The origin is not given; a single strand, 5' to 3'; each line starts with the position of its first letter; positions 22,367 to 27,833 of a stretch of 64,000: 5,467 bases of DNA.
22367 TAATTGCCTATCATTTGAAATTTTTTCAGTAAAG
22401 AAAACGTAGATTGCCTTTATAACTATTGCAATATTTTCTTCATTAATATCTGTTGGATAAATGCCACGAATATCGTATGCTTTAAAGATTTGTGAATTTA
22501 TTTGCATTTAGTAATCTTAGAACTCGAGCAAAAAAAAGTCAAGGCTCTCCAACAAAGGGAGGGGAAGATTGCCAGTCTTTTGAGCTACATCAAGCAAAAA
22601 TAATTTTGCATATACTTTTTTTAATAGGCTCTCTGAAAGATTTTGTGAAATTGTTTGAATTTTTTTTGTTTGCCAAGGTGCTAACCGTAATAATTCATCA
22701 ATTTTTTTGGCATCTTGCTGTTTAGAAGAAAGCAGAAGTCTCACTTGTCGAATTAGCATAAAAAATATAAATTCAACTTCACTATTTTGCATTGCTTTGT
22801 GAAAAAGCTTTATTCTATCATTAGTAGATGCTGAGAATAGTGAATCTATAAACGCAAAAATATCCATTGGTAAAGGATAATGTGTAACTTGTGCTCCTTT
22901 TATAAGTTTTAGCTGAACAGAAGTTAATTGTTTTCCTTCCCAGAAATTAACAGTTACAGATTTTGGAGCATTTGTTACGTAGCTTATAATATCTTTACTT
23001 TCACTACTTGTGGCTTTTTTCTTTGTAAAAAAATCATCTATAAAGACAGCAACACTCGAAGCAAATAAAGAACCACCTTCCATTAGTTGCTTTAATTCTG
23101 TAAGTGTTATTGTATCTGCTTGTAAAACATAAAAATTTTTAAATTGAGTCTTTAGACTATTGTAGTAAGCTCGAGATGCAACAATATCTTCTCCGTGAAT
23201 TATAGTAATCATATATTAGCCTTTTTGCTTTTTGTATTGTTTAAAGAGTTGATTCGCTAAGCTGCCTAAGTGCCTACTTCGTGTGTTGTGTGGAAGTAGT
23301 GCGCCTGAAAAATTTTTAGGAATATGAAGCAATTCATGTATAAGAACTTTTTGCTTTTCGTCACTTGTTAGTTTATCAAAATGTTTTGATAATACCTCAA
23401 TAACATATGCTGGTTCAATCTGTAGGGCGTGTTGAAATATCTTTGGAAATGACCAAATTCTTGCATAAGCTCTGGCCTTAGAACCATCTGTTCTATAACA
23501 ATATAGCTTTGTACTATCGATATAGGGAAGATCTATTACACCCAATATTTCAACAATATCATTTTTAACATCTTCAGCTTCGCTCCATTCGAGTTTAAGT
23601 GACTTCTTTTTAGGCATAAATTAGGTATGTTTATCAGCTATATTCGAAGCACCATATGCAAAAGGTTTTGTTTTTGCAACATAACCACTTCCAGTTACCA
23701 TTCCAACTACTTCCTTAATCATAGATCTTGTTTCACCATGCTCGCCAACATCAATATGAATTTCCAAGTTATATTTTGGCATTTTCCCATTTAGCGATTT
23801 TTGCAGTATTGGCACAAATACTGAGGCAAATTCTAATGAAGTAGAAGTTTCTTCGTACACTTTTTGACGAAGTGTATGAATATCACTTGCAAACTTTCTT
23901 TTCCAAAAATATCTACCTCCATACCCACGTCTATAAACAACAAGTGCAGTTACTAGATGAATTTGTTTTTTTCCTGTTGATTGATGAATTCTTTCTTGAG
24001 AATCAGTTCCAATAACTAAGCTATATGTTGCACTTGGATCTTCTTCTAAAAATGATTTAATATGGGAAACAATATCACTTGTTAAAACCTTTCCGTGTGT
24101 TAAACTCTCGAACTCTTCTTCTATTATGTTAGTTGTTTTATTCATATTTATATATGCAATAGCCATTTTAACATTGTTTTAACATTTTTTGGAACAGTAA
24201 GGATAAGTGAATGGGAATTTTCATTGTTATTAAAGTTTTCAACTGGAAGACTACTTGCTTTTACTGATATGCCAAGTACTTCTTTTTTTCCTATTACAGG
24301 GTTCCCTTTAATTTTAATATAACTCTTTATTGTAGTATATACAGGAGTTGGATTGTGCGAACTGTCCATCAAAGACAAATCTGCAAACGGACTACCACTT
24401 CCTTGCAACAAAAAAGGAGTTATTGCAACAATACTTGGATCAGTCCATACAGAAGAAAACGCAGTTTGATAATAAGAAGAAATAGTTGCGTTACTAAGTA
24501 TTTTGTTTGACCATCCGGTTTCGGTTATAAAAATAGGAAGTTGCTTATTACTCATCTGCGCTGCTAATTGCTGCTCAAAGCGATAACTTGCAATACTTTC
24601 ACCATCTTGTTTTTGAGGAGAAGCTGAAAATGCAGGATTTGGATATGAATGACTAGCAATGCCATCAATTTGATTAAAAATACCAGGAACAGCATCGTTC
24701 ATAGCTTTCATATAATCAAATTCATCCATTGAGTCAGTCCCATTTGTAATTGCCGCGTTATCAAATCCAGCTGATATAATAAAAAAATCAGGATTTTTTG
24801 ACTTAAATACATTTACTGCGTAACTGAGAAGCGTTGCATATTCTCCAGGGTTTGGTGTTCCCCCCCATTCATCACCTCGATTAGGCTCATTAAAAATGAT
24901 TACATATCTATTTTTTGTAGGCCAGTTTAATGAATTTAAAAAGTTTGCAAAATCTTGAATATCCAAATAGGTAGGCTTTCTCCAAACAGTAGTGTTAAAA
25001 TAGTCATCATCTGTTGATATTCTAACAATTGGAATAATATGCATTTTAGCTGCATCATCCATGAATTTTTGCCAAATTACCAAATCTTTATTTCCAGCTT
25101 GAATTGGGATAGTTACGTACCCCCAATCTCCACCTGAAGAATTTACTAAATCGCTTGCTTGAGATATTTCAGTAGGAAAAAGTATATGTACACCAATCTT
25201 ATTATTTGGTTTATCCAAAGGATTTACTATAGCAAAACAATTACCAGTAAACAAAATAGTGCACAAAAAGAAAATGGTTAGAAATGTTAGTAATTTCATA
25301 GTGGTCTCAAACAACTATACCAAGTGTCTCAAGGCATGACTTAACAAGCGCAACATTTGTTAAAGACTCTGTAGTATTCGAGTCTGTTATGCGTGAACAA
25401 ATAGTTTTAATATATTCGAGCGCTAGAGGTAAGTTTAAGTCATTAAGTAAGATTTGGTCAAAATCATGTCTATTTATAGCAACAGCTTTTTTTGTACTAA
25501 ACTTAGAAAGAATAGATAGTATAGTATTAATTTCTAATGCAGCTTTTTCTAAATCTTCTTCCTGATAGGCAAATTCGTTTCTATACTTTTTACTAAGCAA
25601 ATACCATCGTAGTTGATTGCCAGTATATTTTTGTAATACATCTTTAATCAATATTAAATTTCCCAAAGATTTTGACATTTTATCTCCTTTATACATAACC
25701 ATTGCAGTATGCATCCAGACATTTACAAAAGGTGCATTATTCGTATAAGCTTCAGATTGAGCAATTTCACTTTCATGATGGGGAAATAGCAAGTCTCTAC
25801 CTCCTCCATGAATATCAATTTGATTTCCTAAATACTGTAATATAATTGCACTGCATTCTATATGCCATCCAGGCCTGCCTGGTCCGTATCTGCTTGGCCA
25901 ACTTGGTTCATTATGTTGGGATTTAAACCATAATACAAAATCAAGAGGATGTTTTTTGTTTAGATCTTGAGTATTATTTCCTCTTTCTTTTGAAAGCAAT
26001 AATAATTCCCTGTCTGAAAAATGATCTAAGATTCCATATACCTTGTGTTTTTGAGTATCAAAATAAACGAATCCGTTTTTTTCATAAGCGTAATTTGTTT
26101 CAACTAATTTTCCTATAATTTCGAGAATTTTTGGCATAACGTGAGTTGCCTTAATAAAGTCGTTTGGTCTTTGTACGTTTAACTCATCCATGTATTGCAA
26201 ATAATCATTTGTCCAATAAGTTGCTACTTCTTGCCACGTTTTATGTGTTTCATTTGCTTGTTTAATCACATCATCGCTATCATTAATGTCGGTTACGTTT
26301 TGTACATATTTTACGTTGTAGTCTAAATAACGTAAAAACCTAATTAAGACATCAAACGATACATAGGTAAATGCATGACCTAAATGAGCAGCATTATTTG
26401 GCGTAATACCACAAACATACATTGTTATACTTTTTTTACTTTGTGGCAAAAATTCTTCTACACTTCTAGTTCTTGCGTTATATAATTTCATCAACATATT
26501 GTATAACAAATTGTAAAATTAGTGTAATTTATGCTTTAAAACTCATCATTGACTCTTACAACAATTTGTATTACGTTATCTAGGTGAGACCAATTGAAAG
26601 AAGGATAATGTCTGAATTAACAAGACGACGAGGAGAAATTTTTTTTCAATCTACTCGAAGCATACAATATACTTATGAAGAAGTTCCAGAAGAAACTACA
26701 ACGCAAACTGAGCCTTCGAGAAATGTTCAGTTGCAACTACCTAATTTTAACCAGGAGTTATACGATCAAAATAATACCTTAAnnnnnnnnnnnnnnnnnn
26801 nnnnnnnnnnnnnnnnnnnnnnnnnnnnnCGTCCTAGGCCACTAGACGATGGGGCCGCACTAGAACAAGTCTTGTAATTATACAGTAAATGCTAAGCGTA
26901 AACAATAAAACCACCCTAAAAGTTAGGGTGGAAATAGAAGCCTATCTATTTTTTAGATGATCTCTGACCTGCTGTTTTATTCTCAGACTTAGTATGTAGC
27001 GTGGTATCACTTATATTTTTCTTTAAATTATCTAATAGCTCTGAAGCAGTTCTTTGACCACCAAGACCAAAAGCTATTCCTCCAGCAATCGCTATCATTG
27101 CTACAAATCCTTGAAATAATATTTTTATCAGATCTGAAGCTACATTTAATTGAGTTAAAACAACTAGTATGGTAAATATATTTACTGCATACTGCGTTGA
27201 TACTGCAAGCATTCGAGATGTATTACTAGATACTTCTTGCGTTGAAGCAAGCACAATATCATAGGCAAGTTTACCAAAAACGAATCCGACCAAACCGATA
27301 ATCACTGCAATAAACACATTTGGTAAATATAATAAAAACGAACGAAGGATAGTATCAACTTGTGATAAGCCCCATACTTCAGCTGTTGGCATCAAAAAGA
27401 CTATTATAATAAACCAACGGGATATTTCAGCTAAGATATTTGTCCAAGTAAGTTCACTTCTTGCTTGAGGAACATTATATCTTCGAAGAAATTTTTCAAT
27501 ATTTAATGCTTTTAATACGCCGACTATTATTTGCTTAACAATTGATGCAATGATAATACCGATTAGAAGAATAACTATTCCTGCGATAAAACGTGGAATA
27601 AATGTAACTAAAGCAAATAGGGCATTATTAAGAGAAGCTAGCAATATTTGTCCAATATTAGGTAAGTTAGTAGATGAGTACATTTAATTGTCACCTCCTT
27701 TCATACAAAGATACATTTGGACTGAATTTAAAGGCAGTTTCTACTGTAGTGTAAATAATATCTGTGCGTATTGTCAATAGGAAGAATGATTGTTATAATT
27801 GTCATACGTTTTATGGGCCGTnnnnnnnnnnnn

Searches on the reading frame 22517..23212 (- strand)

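Call 74: search_protein_families(library=pfam, max_evalue=0.001, proteins=[window:22517-23212:-])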
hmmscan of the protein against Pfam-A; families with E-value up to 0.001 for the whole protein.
window:22517-23212:- (231 aa): 1 family
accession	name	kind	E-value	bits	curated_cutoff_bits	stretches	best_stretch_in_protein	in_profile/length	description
PF21694.2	DNA_pol3_delta_C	-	1.4e-10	41.7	27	1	117-216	3-108/121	DNA polymerase III delta subunit, C-terminal domain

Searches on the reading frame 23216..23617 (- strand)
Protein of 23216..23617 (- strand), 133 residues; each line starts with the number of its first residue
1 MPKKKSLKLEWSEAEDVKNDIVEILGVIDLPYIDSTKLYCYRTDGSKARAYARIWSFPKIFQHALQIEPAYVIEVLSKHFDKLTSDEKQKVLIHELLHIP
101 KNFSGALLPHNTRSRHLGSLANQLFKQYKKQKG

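Call 74: search_protein_families(library=pfam, max_evalue=0.001, proteins=[window:23216-23617:-])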
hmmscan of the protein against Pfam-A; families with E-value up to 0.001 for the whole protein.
window:23216-23617:- (133 aa): 1 family
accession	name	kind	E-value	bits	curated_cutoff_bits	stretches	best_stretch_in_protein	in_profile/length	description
PF18894.6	PhageMetallopep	-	1.1e-21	77.7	23.7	1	10-111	2-111/134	Putative phage metallopeptidase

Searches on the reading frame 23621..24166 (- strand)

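Call 74: search_protein_families(library=pfam, max_evalue=0.001, proteins=[window:23621-24166:-])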
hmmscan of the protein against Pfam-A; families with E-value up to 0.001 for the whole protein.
window:23621-24166:- (181 aa): 1 family
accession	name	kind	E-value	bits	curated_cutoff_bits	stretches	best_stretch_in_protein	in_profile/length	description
PF04308.18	RNaseH_like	-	2.3e-46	157.8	25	1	32-181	2-144/145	Ribonuclease H-like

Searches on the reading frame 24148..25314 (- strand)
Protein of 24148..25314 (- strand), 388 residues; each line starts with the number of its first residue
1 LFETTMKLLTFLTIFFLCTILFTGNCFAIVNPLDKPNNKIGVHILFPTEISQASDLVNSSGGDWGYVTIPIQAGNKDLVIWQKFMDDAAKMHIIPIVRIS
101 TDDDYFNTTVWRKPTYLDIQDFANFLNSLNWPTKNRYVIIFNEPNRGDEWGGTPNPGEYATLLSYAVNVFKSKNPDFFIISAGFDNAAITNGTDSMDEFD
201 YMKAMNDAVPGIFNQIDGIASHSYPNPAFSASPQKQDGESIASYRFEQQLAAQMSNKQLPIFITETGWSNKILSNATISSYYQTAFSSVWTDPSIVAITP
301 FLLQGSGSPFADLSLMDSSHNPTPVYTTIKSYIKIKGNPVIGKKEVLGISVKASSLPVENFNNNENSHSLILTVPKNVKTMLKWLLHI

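Call 74: search_protein_families(library=pfam, max_evalue=0.001, proteins=[window:24148-25314:-])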
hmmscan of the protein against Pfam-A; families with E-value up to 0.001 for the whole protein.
window:24148-25314:- (388 aa): 1 family
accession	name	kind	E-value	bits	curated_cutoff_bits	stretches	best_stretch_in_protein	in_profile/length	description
PF11790.14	Glyco_hydro_cc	-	0.00016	21.8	21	1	120-325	49-233/237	Glycosyl hydrolase catalytic core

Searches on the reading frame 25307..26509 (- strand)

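Call 74: search_protein_families(library=pfam, max_evalue=0.001, proteins=[window:25307-26509:-])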
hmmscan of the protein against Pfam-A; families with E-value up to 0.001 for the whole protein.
window:25307-26509:- (400 aa): 4 families
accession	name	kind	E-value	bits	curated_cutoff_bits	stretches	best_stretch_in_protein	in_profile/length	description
PF01406.26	tRNA-synt_1e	-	2.1e-108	362.7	27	1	22-323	4-299/301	tRNA synthetases class I (C) catalytic domain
PF09334.17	tRNA-synt_1g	-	8.1e-15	54.9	20.1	2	264-320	314-371/391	tRNA synthetases class I (M)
PF00133.28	tRNA-synt_1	-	2.8e-13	49.8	22.7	1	232-312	330-410/414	tRNA synthetases class I (I, L, M and V)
PF01921.24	tRNA-synt_1f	-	8.7e-06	25.3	27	1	253-326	260-331/360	tRNA synthetases class I (K)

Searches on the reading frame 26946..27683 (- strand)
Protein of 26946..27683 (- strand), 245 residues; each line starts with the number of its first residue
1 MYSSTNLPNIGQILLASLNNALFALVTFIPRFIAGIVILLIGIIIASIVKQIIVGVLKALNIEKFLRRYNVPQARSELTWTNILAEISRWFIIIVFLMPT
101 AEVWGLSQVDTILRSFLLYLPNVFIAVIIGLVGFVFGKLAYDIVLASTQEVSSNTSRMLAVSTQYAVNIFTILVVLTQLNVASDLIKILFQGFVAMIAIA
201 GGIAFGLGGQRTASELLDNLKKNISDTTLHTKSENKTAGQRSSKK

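Call 74: search_protein_families(library=pfam, max_evalue=0.001, proteins=[window:26946-27683:-])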
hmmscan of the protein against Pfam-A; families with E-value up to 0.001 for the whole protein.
window:26946-27683:- (245 aa): 1 family
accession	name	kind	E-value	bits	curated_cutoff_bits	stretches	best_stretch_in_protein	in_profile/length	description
PF05552.17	MS_channel_1st_1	-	2.5e-15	56.5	22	2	18-64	3-49/50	Mechanosensitive ion channel, conserved TM helix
